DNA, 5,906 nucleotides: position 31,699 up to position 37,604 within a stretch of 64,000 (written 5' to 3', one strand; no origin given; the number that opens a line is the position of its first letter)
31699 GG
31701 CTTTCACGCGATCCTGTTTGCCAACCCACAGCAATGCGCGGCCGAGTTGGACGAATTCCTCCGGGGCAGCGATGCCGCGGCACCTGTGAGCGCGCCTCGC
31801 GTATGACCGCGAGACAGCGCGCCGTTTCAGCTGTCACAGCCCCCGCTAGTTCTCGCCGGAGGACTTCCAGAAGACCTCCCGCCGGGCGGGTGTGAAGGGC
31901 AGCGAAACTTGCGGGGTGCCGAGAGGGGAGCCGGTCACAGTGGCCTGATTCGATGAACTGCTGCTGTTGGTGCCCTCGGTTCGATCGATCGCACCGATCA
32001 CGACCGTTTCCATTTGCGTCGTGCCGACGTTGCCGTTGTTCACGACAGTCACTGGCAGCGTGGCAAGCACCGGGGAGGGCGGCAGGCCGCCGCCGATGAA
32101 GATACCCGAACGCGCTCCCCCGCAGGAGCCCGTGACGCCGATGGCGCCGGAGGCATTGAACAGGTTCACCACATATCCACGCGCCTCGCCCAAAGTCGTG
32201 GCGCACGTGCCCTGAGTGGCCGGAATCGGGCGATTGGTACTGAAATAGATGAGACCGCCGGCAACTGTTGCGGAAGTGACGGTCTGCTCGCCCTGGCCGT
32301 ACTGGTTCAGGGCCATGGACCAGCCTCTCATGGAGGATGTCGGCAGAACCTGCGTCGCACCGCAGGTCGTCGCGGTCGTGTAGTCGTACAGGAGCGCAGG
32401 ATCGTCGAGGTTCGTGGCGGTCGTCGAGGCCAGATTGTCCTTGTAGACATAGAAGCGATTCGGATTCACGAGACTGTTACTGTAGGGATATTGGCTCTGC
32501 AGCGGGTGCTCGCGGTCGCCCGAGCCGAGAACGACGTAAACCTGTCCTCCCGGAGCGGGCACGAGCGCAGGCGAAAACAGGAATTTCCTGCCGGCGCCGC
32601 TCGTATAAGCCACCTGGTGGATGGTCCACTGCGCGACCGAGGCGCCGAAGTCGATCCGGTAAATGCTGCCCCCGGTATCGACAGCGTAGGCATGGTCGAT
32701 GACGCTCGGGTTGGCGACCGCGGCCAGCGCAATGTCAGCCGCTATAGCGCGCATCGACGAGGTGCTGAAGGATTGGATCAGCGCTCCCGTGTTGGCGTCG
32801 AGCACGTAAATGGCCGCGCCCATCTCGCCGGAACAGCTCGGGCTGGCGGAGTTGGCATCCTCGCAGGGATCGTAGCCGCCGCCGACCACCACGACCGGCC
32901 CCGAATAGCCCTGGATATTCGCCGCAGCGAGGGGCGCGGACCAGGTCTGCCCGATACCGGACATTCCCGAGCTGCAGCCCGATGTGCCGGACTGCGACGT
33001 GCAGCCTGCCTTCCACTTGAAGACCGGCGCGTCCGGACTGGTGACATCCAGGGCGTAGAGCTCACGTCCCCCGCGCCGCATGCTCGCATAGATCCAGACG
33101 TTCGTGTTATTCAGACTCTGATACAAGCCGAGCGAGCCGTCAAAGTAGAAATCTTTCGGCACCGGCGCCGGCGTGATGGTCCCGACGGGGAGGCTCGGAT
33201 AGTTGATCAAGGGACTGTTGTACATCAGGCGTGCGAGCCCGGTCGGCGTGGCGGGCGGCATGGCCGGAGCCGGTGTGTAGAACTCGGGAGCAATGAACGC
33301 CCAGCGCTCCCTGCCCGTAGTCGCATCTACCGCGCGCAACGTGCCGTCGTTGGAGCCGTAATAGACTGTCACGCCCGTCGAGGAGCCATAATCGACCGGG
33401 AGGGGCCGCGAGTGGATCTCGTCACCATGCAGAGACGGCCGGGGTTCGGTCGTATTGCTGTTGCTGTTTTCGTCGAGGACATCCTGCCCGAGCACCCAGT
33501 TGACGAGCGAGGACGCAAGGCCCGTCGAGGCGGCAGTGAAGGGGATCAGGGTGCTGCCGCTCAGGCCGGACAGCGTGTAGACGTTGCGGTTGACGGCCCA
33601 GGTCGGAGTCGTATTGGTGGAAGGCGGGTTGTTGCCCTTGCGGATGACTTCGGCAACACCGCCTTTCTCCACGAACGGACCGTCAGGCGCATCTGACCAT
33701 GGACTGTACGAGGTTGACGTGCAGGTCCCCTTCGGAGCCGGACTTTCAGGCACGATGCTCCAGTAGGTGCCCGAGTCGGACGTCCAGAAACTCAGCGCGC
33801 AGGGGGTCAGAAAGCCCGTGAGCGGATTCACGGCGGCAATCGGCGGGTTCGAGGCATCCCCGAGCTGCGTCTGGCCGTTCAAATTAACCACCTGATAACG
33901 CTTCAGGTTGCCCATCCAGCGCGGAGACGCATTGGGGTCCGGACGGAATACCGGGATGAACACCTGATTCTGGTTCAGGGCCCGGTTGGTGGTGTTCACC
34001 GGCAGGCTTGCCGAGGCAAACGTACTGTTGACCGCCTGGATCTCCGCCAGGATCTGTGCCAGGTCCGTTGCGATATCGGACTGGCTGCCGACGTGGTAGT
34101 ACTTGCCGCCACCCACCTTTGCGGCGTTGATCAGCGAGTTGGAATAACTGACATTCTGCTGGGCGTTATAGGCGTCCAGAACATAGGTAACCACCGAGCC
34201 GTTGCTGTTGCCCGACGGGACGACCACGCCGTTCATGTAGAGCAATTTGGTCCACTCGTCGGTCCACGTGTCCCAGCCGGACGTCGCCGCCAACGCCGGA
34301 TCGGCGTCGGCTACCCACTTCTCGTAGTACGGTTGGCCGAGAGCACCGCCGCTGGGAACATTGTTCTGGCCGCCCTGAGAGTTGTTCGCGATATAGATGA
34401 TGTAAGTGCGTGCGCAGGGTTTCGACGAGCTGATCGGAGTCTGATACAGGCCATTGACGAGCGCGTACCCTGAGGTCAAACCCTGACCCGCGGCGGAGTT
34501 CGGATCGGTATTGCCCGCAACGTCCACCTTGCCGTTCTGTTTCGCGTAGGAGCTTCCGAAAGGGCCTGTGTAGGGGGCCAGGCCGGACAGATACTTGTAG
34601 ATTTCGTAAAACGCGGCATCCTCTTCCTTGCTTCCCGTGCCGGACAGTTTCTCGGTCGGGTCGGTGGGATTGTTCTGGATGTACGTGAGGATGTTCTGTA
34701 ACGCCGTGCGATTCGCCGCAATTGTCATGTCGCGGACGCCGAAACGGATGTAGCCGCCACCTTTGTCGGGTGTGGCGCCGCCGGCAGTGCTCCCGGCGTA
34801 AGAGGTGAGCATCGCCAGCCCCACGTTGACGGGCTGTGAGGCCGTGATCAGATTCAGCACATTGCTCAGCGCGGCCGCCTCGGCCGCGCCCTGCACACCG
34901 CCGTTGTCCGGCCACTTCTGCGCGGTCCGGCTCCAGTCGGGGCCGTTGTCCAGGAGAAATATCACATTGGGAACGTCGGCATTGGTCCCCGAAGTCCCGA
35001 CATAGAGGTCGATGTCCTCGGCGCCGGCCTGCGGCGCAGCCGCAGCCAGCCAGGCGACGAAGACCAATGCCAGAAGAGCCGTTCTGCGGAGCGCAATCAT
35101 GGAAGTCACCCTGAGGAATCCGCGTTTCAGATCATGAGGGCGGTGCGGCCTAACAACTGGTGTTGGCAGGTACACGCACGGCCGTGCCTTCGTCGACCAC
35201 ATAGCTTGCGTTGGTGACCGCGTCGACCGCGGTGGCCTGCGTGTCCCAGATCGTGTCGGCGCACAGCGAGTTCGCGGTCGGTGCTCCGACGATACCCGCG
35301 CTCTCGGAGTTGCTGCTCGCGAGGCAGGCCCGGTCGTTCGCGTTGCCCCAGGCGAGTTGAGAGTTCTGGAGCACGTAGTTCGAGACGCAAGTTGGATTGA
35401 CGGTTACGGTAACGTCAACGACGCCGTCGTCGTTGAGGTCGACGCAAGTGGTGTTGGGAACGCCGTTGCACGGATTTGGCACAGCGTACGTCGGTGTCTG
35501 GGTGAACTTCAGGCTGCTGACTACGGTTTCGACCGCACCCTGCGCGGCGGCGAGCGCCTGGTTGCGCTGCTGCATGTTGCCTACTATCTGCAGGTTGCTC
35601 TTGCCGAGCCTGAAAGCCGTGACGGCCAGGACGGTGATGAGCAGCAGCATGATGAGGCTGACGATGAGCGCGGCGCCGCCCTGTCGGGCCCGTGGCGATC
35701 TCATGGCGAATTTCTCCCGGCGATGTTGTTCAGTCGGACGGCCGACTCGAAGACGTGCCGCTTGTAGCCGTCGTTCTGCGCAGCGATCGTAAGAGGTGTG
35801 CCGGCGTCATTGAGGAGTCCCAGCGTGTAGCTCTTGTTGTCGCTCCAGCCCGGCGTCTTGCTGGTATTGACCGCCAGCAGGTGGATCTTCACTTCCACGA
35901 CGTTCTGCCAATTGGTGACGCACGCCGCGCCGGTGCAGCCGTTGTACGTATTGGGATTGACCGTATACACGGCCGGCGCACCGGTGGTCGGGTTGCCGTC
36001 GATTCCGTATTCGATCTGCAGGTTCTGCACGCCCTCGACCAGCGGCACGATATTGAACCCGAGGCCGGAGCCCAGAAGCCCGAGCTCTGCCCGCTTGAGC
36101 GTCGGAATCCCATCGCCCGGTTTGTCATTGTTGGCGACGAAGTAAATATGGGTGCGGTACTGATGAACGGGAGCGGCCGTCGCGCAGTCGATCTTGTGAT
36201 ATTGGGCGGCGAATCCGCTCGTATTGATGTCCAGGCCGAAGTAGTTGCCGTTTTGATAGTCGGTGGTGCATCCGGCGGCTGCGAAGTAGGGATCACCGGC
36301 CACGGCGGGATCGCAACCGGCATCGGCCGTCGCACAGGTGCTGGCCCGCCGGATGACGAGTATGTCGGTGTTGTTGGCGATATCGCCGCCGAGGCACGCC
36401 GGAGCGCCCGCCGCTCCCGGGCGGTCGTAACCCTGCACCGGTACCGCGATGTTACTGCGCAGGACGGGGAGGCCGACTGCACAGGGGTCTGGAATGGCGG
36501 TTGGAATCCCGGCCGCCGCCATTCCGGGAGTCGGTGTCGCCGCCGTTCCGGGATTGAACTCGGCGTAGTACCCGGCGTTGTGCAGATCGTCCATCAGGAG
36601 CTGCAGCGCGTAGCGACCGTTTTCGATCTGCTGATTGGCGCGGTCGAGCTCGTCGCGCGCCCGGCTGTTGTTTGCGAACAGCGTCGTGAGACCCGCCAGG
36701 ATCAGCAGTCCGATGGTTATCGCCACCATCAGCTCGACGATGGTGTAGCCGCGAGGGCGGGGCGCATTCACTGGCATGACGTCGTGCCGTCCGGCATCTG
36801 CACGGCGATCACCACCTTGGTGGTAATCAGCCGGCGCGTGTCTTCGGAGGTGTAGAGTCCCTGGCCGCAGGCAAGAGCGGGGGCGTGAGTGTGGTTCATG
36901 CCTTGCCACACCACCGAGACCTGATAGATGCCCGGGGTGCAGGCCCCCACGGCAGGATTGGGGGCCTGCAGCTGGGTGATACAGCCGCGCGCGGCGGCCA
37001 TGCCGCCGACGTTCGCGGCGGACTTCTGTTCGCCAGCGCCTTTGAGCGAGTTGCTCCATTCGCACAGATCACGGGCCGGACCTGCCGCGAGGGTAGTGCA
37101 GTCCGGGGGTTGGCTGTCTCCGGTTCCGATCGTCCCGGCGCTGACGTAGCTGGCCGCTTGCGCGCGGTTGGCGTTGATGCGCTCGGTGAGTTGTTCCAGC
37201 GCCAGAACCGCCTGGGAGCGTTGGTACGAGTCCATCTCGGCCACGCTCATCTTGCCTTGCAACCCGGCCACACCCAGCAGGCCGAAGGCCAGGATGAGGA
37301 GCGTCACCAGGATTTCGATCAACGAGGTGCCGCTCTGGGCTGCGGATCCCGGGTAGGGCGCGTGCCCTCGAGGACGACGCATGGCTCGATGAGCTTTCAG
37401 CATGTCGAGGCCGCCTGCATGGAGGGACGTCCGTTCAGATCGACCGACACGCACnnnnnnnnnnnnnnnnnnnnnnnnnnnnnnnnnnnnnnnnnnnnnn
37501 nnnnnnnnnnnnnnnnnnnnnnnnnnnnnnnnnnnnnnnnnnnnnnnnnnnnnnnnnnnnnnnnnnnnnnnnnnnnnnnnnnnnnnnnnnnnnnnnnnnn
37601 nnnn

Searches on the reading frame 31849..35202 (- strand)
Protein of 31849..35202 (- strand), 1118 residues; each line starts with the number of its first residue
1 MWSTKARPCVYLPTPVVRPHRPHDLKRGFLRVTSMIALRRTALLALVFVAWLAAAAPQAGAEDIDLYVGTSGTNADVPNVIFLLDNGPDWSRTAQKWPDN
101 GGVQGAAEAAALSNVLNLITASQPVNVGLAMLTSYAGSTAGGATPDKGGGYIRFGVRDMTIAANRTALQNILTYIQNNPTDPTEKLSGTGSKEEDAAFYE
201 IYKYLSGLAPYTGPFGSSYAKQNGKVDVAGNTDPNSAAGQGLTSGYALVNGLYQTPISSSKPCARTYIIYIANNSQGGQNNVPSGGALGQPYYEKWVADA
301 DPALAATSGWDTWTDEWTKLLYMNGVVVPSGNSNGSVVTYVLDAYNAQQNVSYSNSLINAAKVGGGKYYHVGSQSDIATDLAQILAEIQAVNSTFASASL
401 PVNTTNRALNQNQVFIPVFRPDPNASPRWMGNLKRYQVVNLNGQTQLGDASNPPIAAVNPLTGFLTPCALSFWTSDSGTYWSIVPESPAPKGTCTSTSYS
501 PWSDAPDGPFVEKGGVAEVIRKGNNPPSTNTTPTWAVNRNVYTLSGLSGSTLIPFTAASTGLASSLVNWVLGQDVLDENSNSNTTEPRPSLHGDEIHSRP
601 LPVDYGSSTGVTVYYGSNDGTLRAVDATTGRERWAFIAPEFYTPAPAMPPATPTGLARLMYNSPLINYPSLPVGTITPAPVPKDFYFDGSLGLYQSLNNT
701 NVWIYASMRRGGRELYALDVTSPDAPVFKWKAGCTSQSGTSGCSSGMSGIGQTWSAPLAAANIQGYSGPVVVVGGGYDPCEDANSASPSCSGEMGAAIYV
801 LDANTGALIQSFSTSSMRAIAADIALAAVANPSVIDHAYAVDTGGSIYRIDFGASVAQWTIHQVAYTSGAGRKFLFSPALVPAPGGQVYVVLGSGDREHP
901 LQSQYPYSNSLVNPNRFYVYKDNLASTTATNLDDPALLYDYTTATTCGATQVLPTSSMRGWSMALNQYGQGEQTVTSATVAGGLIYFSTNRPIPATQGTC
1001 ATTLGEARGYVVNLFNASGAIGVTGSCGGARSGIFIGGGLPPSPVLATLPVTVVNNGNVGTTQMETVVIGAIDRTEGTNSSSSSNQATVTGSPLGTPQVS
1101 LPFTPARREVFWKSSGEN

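Call 10: search_protein_families(library=pfam, proteins=[window:31849-35202:-], max_evalue=0.001)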
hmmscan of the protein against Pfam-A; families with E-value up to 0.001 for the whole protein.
window:31849-35202:- (1118 aa): 2 families
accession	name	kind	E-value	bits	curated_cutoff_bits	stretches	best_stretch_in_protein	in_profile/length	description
PF05567.17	T4P_PilY1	-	1.5e-10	41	28.1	1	684-854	108-284/411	PilY1 beta-propeller domain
PF13360.13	PQQ_2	-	0.00012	22.3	27.6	0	609-635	206-232/233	Outer membrane protein assembly factor BamB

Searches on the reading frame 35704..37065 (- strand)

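Call 10: search_protein_families(library=pfam, proteins=[window:35704-37065:-], max_evalue=0.001)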
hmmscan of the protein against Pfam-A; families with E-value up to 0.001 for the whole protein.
window:35704-37065:- (454 aa): 2 families
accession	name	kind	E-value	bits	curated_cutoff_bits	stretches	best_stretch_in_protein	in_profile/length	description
PF16074.10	PilW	-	8.7e-22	77.9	26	1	307-447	1-124/124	Type IV Pilus-assembly protein W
PF07963.17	N_methyl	-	1.2e-05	25.1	21.2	1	105-126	5-26/27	Prokaryotic N-terminal methylation motif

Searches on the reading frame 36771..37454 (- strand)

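Call 10: search_protein_families(library=pfam, proteins=[window:36771-37454:-], max_evalue=0.001)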
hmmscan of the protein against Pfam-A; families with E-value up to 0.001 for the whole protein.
window:36771-37454:- (228 aa): 1 family
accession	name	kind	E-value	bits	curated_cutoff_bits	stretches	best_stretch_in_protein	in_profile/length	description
PF22150.1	Tt1218-like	-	0.00027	21.4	27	1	70-122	7-60/76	Type IV pilin Tt1218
